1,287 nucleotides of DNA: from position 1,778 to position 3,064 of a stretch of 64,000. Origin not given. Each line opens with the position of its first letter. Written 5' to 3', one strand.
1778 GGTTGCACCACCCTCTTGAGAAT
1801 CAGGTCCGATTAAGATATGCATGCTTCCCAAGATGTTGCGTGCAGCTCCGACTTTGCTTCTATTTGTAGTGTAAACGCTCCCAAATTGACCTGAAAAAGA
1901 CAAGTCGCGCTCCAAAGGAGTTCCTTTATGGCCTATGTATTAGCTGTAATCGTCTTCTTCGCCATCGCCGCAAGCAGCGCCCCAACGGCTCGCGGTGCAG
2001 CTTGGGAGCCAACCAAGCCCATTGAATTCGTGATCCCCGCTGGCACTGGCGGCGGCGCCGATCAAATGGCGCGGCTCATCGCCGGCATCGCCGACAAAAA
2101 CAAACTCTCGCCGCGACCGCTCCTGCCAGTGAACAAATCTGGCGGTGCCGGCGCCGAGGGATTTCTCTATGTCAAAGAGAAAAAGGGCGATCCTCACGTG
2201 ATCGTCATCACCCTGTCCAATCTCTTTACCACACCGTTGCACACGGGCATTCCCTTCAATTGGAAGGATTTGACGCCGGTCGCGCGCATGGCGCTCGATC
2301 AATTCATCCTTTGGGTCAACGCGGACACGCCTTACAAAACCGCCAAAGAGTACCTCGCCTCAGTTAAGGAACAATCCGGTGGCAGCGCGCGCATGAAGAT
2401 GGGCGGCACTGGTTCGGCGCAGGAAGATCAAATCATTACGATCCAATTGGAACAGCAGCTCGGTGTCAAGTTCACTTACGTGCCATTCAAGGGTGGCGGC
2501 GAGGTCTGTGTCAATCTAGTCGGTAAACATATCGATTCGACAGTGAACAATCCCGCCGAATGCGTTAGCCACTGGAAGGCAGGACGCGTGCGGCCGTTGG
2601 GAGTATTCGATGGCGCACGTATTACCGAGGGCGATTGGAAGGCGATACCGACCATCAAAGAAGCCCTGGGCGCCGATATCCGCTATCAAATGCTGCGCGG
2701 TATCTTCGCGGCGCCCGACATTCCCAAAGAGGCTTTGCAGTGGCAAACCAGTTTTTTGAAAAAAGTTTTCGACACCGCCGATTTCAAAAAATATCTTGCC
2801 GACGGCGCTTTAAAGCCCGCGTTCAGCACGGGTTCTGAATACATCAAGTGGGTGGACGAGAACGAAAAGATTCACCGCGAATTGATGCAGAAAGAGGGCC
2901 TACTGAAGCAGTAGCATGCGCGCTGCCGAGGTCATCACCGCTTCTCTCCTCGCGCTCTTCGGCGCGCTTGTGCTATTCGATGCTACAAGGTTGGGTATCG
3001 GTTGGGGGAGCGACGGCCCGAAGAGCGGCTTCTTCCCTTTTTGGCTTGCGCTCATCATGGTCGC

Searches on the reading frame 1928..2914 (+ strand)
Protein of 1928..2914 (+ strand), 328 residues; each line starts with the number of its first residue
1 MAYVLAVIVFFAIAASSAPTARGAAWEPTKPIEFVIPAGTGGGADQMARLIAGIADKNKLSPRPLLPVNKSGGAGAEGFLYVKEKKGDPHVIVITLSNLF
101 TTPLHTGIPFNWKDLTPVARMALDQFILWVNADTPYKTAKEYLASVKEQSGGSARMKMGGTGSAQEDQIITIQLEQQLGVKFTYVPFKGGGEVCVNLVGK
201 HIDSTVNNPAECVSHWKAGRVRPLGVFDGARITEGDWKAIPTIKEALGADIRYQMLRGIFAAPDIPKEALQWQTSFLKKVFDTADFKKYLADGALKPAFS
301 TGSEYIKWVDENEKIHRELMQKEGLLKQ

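Call 71: find_encoding_contigs(protein=window:1928-2914:+, flank=10000, max_places=2)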
Protein window:1928-2914:+ (328 aa): no gene with exactly this product is on record in the collection.
